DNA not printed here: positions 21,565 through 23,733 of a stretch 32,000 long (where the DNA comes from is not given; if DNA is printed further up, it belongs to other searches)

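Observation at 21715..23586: Intact MsbA-like ABC exporter in which every ATPase motif is degenerate (pseudo-NBD)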

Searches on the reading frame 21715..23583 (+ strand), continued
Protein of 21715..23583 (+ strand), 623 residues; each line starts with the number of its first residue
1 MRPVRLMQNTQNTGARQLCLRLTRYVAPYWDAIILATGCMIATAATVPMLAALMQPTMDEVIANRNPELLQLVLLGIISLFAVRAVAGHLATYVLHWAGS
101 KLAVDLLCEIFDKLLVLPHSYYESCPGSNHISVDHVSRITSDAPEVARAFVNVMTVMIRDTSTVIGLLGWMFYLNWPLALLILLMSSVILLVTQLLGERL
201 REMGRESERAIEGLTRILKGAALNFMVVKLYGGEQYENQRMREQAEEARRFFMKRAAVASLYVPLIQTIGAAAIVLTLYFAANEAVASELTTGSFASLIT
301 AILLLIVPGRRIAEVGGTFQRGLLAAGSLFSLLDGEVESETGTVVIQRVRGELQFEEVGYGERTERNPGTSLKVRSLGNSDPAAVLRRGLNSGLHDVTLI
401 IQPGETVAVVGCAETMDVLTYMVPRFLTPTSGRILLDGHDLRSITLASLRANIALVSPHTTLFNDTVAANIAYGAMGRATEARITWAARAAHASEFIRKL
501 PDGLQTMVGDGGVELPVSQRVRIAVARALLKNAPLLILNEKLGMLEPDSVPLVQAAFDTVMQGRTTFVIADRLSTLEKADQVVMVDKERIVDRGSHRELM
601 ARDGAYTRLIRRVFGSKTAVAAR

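Call 6: find_homologous_proteins(query=window:21715-23583:+, max_evalue=1e-10)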
Query window:21715-23583:+ (623 aa): 3073 proteins with E <= 1e-10 among 8000 candidates; the best 120 are listed.
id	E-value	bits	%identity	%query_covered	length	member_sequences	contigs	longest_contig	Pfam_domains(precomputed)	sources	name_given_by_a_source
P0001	0.0e+0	1339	100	100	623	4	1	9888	PF00005.34,PF00664.29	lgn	-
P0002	0.0e+0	1218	92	99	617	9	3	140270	PF00005.34,PF00664.29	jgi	jgi:subfamily B ATP-binding cassette protein MsbA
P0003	0.0e+0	1217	91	99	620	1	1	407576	PF00005.34,PF00664.29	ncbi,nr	ncbi:ABC transporter transmembrane domain-containing protein [Nitrosospira multiformis]|nr:ABC trans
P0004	0.0e+0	1166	91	96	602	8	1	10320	PF00005.34,PF00664.29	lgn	-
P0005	0.0e+0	1161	87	99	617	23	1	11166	PF00005.34,PF00664.29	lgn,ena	-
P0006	0.0e+0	1121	86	96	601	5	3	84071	PF00005.34,PF00664.29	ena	-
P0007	0.0e+0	1106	82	99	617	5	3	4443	PF00005.34,PF00664.29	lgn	-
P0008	0.0e+0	1069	82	96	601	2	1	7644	PF00005.34,PF00664.29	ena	-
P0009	0.0e+0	1062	80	99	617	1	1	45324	PF00005.34,PF00664.29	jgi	jgi:subfamily B ATP-binding cassette protein MsbA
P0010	9.9e-250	848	85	76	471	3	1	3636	PF00005.34,PF00664.29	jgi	jgi:subfamily B ATP-binding cassette protein MsbA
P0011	2.6e-208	712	57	99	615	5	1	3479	PF00005.34,PF00664.29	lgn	-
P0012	1.1e-200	686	57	99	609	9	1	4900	PF00005.34,PF00664.29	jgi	jgi:ATP-binding cassette, subfamily B, bacterial MsbA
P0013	1.8e-200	686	56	98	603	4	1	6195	PF00005.34,PF00664.29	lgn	-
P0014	2.5e-200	685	56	96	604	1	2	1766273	PF00005.34,PF00664.29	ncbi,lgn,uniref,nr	ncbi:ABC transporter transmembrane domain-containing protein [Nitrosovibrio sp. Nv4]|uniref:ABC tran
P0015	5.0e-200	684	56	96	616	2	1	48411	PF00005.34,PF00664.29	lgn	-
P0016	5.8e-199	681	55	97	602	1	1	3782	PF00005.34,PF00664.29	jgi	jgi:subfamily B ATP-binding cassette protein MsbA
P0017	9.7e-197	673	57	95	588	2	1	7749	PF00005.34,PF00664.29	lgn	-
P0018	1.6e-196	673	55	96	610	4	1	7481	PF00005.34,PF00664.29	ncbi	-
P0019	2.2e-196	672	55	96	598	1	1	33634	PF00005.34,PF00664.29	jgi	jgi:subfamily B ATP-binding cassette protein MsbA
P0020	1.3e-194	666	56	99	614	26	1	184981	PF00005.34,PF00664.29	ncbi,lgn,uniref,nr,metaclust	ncbi:ATP-binding cassette, subfamily B, MsbA [Nitrosospira sp. Nsp18]|uniref:ABC transporter transme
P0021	1.6e-190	653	53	98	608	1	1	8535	PF00005.34,PF00664.29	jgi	jgi:subfamily B ATP-binding cassette protein MsbA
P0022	5.1e-189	648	55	96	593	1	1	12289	PF00005.34,PF00664.29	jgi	jgi:subfamily B ATP-binding cassette protein MsbA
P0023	1.3e-187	643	54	97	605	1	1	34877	PF00005.34,PF00664.29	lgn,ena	-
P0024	3.5e-187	642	54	97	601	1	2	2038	PF00005.34,PF00664.29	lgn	-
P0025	6.2e-187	641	55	97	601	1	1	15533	PF00005.34,PF00664.29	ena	-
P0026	7.2e-187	641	54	97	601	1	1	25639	PF00005.34,PF00664.29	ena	-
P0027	8.6e-187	641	52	98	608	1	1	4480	PF00005.34,PF00664.29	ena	-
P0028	1.7e-186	640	54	97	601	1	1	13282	PF00005.34,PF00664.29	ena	-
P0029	4.4e-186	638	52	96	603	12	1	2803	PF00005.34,PF00664.29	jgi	jgi:ATP-binding cassette, subfamily B, bacterial MsbA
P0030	4.9e-186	638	54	97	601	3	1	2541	PF00005.34,PF00664.29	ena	-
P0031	1.3e-185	637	54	97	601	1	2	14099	PF00005.34,PF00664.29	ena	-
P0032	1.6e-185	636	54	97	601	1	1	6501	PF00005.34,PF00664.29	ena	-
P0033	4.1e-185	635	53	97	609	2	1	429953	PF00005.34,PF00664.29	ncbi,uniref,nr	ncbi:ABC transporter transmembrane domain-containing protein [Nitrosospira briensis]|uniref:ABC tran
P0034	9.2e-185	634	55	94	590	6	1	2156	PF00005.34,PF00664.29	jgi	jgi:subfamily B ATP-binding cassette protein MsbA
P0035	2.1e-184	633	51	96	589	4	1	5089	PF00005.34,PF00664.29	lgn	-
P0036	2.9e-184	632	54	97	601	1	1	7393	PF00005.34,PF00664.29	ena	-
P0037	6.2e-184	631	56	92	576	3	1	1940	PF00005.34,PF00664.29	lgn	-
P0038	8.2e-184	631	52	96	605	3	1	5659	PF00005.34,PF00664.29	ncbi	-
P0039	1.2e-183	630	52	97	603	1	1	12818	PF00005.34,PF00664.29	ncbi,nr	ncbi:MAG TPA: ABC transporter transmembrane domain-containing protein [Nitrosospira sp.]|nr:ABC tran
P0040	1.4e-183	630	52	96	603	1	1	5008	PF00005.34,PF00664.29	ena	-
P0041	2.3e-182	626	52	96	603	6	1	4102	PF00005.34,PF00664.29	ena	-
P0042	2.4e-182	626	51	97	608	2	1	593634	PF00005.34,PF00664.29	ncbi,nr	ncbi:ABC transporter transmembrane domain-containing protein [Nitrosospira briensis]|nr:ABC transpor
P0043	7.7e-182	624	52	97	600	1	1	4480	PF00005.34,PF00664.29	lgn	-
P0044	1.4e-181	623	53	97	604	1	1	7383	PF00005.34,PF00664.29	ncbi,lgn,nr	ncbi:MAG: lipid A export permease/ATP-binding protein MsbA [Nitrosospira sp.]|nr:lipid A export perm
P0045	3.3e-181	622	54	95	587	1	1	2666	PF00005.34,PF00664.29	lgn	-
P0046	4.8e-181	622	55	94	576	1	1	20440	PF00005.34,PF00664.29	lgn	-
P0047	9.1e-181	621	53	96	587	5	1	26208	PF00005.34,PF00664.29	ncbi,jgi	jgi:subfamily B ATP-binding cassette protein MsbA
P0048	1.9e-180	620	53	97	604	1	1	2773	PF00005.34,PF00664.29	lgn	-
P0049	1.4e-177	610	55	92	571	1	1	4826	PF00005.34,PF00664.29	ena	-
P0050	2.4e-177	609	53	96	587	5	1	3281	PF00005.34,PF00664.29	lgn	-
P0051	3.5e-177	609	52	96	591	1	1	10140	PF00005.34,PF02463.26,PF00664.29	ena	-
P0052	9.6e-177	607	52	96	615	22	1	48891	PF00005.34,PF00664.29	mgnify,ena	mgnify:FL=1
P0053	1.9e-176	606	55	92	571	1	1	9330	PF00005.34,PF00664.29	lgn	-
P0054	7.7e-175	601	52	96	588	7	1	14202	PF00005.34,PF02463.26,PF00664.29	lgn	-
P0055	1.7e-174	600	51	96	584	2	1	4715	PF00005.34,PF00664.29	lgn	-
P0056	2.6e-174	599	55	92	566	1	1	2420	PF00005.34,PF02463.26,PF00664.29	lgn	-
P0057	4.4e-174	599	54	92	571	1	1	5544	PF00005.34,PF00664.29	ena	-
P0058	5.3e-174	598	51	94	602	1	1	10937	PF00005.34,PF00664.29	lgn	-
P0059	1.8e-173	597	54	93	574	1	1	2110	PF00005.34,PF00664.29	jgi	-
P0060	1.9e-173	596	53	96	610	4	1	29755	PF00005.34,PF00664.29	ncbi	ncbi:MAG: lipid A export permease/ATP-binding protein MsbA [Nitrosospira sp.]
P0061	5.8e-173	595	50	96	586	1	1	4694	PF00005.34,PF00664.29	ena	-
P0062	7.0e-173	595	50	96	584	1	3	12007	PF00005.34,PF02463.26,PF00664.29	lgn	-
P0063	2.0e-172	593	51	96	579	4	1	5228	PF00005.34,PF00664.29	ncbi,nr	ncbi:MAG: lipid A export permease/ATP-binding protein MsbA, partial [Nitrosospira sp.]|nr:lipid A ex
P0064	1.1e-171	591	50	96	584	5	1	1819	PF00005.34,PF00664.29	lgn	-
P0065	1.1e-171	591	51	96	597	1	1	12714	PF00005.34,PF00664.29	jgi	jgi:subfamily B ATP-binding cassette protein MsbA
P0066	1.3e-171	590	50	97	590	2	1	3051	PF00005.34,PF00664.29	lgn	-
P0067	1.7e-171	590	51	96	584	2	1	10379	PF00005.34,PF00664.29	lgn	-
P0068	2.6e-171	589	50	96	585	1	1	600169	PF00005.34,PF00664.29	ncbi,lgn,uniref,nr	ncbi:ABC transporter transmembrane domain-containing protein [Nitrosovibrio tenuis]|uniref:ATP-bindi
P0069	1.1e-170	587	51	96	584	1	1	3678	PF00005.34,PF00664.29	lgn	-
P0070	1.3e-170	587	51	96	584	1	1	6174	PF00005.34,PF00664.29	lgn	-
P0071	5.9e-170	585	50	96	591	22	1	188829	PF00005.34,PF00664.29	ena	-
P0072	1.8e-169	583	50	96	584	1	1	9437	PF00005.34,PF00664.29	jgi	jgi:subfamily B ATP-binding cassette protein MsbA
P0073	2.5e-166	573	48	99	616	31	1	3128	PF00005.34,PF00664.29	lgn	-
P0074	9.8e-166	571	49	96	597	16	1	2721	PF00005.34,PF00664.29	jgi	jgi:subfamily B ATP-binding cassette protein MsbA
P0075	2.7e-165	570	49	96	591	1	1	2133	PF00005.34,PF00664.29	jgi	jgi:subfamily B ATP-binding cassette protein MsbA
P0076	2.4e-164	566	48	99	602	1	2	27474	PF00005.34,PF02463.26,PF00664.29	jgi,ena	-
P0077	2.9e-164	566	52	87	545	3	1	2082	PF00005.34,PF00664.29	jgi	jgi:subfamily B ATP-binding cassette protein MsbA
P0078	6.0e-164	565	49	94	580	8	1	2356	PF00005.34,PF00664.29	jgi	jgi:subfamily B ATP-binding cassette protein MsbA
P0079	5.8e-163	562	48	99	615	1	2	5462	PF00005.34,PF00664.29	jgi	jgi:subfamily B ATP-binding cassette protein MsbA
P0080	1.5e-162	561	48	94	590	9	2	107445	PF00005.34,PF00664.29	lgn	-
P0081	5.8e-162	559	48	96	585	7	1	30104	PF00005.34,PF00664.29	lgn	-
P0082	9.3e-162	558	48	97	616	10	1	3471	PF00005.34,PF00664.29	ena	-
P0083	1.6e-161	557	49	97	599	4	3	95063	PF00005.34,PF00664.29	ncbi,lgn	-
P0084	1.4e-159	551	48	97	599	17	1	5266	PF00005.34,PF00664.29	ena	-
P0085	3.0e-158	546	49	97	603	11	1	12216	PF00005.34,PF00664.29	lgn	-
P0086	7.1e-158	545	48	94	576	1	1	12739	PF00005.34,PF00664.29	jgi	jgi:subfamily B ATP-binding cassette protein MsbA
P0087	3.4e-157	543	49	98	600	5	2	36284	PF00005.34,PF00664.29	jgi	jgi:subfamily B ATP-binding cassette protein MsbA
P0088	3.3e-156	540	48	96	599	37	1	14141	PF00005.34,PF00664.29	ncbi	-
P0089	1.6e-155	537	48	98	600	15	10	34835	PF00005.34,PF00664.29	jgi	jgi:subfamily B ATP-binding cassette protein MsbA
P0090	1.8e-154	534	49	97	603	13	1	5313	PF00005.34,PF00664.29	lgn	-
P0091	5.3e-154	532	48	97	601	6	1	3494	PF00005.34,PF00664.29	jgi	jgi:subfamily B ATP-binding cassette protein MsbA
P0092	7.8e-154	532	45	97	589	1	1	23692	PF00005.34,PF02463.26,PF00664.29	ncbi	-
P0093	8.3e-154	532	46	97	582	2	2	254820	PF00005.34,PF02463.26,PF00664.29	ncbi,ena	-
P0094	2.4e-153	530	46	97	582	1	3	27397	PF00005.34,PF02463.26,PF00664.29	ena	-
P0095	3.5e-153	530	46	97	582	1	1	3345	PF00005.34,PF02463.26,PF00664.29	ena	-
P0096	4.1e-153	529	46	97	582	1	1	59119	PF00005.34,PF02463.26,PF13191.13,PF00664.29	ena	-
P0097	5.6e-153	529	45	97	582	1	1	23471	PF00005.34,PF02463.26,PF00664.29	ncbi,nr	ncbi:MAG: lipid A export permease/ATP-binding protein MsbA [Gallionellaceae bacterium]|nr:lipid A ex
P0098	5.6e-153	529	47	98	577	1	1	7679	PF06472.21,PF00005.34,PF05496.19,PF00664.29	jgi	-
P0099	1.1e-152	528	46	97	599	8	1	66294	PF00005.34,PF02463.26,PF00664.29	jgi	jgi:subfamily B ATP-binding cassette protein MsbA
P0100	1.2e-152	528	46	97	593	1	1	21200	PF00005.34,PF13401.13,PF02463.26,PF00664.29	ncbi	-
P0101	2.5e-152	527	45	97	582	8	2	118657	PF00005.34,PF02463.26,PF00664.29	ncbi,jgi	jgi:subfamily B ATP-binding cassette protein MsbA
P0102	2.8e-152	527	46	96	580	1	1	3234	PF00005.34,PF02463.26,PF00664.29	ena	-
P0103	4.2e-152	526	45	98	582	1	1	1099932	PF00005.34,PF02463.26,PF13191.13,PF00664.29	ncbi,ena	-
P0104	4.9e-152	526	45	97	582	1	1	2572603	PF00005.34,PF02463.26,PF00664.29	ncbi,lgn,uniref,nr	ncbi:lipid A export ATP-binding/permease protein MsbA [Ferrigenium kumadai]|uniref:Lipid A export AT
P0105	5.8e-152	526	46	98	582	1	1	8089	PF00005.34,PF02463.26,PF00664.29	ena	-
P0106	7.7e-152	525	46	98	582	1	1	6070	PF00005.34,PF02463.26,PF00664.29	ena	-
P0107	8.5e-152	525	45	96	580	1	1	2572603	PF00005.34,PF02463.26,PF00664.29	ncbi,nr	ncbi:lipid A export permease/ATP-binding protein MsbA [Ferrigenium kumadai]|nr:lipid A export permea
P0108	1.6e-151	524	48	94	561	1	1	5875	PF00005.34,PF00664.29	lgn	-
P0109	2.4e-151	523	45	98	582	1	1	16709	PF00005.34,PF02463.26,PF13191.13,PF00664.29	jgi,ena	-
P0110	7.1e-151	522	47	96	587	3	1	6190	PF00005.34,PF02463.26,PF00664.29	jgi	-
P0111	9.1e-151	522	46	97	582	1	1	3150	PF00005.34,PF02463.26,PF00664.29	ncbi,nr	ncbi:MAG TPA: lipid A export permease/ATP-binding protein MsbA [Gallionella sp.]|nr:lipid A export p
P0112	9.1e-151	522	46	96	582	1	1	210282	PF00005.34,PF02463.26,PF00664.29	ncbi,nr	ncbi:MAG: lipid A export permease/ATP-binding protein MsbA [Gallionella sp.]|nr:lipid A export perme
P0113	9.2e-151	522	45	97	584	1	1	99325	PF00005.34,PF02463.26,PF00664.29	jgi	jgi:subfamily B ATP-binding cassette protein MsbA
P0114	1.1e-150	521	46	98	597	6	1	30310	PF00005.34,PF02463.26,PF00664.29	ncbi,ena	-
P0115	1.3e-150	521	46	95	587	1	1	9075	PF00005.34,PF02463.26,PF00664.29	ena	-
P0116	1.9e-150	521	46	96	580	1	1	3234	PF00005.34,PF02463.26,PF13191.13,PF00664.29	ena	-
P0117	2.0e-150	520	45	97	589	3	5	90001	PF00005.34,PF02463.26,PF00664.29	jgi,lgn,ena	-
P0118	2.2e-150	520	46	97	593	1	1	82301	PF00005.34,PF02463.26,PF00664.29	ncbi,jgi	ncbi:MAG: lipid A export permease/ATP-binding protein MsbA [Sulfuricellaceae bacterium]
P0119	2.4e-150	520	45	97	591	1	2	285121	PF00005.34,PF02463.26,PF00664.29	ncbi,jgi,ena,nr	ncbi:MAG TPA: lipid A export permease/ATP-binding protein MsbA [Gallionella sp.]|nr:lipid A export p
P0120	2.5e-150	520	45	98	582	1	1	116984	PF00005.34,PF02463.26,PF13191.13,PF00664.29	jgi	-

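Call 12: find_encoding_contigs(protein=P0076, flank=10000, max_places=3)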
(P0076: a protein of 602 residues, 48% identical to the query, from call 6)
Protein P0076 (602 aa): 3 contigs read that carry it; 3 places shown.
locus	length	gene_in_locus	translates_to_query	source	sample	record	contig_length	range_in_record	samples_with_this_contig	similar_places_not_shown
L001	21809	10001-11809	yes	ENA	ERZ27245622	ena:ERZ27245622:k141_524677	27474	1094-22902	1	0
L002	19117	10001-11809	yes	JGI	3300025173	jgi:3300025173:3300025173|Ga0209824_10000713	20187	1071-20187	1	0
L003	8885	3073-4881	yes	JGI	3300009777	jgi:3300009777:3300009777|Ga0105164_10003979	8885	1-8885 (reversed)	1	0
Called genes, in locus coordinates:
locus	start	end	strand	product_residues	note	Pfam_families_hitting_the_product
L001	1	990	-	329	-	-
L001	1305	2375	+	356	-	PF01758:SBF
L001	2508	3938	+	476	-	PF00474:SSF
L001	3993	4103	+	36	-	-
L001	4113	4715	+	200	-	PF01583:APS_kinase, PF13671:AAA_33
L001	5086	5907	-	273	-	PF01925:TauE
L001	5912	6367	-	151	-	PF01878:EVE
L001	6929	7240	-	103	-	PF05164:ZapA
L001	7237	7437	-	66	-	-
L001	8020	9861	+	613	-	PF07715:Plug, PF00593:TonB_dep_Rec_b-barrel, PF14905:OMP_b-brl_3 (weak)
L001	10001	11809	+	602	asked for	PF00664:ABC_membrane, PF02463:SMC_N, PF00005:ABC_tran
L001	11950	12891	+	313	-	PF00535:Glycos_transf_2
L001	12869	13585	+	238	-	PF00583:Acetyltransf_1, PF13673:Acetyltransf_10, PF13508:Acetyltransf_7 (faint), PF08445:FR47 (weak)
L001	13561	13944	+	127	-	PF00892:EamA (weak)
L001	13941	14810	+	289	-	PF13489:Methyltransf_23, PF13847:Methyltransf_31, PF08241:Methyltransf_11, PF08242:Methyltransf_12, PF13649:Methyltransf_25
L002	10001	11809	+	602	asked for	PF00664:ABC_membrane, PF02463:SMC_N, PF00005:ABC_tran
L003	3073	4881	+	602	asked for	PF00664:ABC_membrane, PF02463:SMC_N, PF00005:ABC_tran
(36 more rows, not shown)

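Call 15: find_encoding_contigs(protein=P0104, flank=8000, max_places=1)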
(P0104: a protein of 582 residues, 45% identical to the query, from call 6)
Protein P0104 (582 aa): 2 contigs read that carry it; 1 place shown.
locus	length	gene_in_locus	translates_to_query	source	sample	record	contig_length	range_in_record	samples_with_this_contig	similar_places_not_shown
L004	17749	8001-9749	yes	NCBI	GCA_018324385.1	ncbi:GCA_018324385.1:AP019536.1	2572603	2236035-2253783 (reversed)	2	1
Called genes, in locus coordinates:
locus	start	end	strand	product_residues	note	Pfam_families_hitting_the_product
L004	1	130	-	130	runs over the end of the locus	PF07963:N_methyl, PF02501:T2SSI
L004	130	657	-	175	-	PF07963:N_methyl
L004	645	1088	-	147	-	PF07963:N_methyl, PF08334:T2SSG, PF22434:PilW_C (weak)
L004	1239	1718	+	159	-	PF11356:T2SSC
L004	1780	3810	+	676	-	PF21305:type_II_gspD_N0, PF03958:Secretin_N, PF00263:Secretin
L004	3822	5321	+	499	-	PF22341:GSPE_N1E, PF25199:nSTAND_NTPase5 (faint), PF00437:T2SSE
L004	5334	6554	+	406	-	PF28597:T2SSF_N, PF00482:T2SSF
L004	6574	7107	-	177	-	PF00300:His_Phos_1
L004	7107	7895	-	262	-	PF02654:CobS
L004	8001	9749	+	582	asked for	PF00664:ABC_membrane, PF00005:ABC_tran, PF02463:SMC_N (weak)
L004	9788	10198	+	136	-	PF04828:GFA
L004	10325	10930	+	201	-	PF00578:AhpC-TSA, PF08534:Redoxin, PF10417:1-cysPrx_C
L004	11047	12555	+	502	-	PF00474:SSF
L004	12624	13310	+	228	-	PF00072:Response_reg, PF00486:Trans_reg_C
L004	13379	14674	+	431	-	PF11808:PhoR, PF13188:PAS_8 (weak), PF00512:HisKA, PF02518:HATPase_c, PF13581:HATPase_c_2 (weak)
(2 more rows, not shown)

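Call 16: find_encoding_contigs(protein=P0014, flank=10000, max_places=1)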
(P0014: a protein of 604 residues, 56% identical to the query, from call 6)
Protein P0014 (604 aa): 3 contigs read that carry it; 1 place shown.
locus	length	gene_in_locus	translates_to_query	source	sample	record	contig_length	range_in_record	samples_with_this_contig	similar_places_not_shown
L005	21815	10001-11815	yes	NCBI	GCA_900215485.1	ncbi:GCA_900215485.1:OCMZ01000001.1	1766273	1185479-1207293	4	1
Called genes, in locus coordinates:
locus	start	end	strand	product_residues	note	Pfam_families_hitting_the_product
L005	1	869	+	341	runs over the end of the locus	PF20311:DUF6607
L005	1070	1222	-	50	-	-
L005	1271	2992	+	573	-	PF03098:An_peroxidase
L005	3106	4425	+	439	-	PF09587:PGA_cap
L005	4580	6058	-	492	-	PF04909:Amidohydro_2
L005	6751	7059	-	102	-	PF05164:ZapA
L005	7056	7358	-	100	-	-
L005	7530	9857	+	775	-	PF07715:Plug, PF14905:OMP_b-brl_3 (faint), PF00593:TonB_dep_Rec_b-barrel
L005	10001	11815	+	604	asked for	PF00664:ABC_membrane, PF00005:ABC_tran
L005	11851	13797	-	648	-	PF13727:CoA_binding_3, PF13460:NAD_binding_10 (faint), PF00106:adh_short (weak), PF01370:Epimerase, PF02719:Polysacc_synt_2, PF04321:RmlD_sub_bind, PF01073:3Beta_HSD, PF16363:GDP_Man_Dehyd, +1 more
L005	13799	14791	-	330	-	PF00953:Glycos_transf_4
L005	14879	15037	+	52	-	-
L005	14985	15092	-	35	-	-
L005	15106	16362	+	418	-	PF00375:SDF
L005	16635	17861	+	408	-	PF13088:BNR_2 (faint)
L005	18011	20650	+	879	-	PF07715:Plug, PF00593:TonB_dep_Rec_b-barrel, PF14905:OMP_b-brl_3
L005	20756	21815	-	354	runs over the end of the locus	PF06888:Put_Phosphatase (faint), PF13284:DUF4072, PF00702:Hydrolase, PF12710:HAD, PF13419:HAD_2 (weak), PF08282:Hydrolase_3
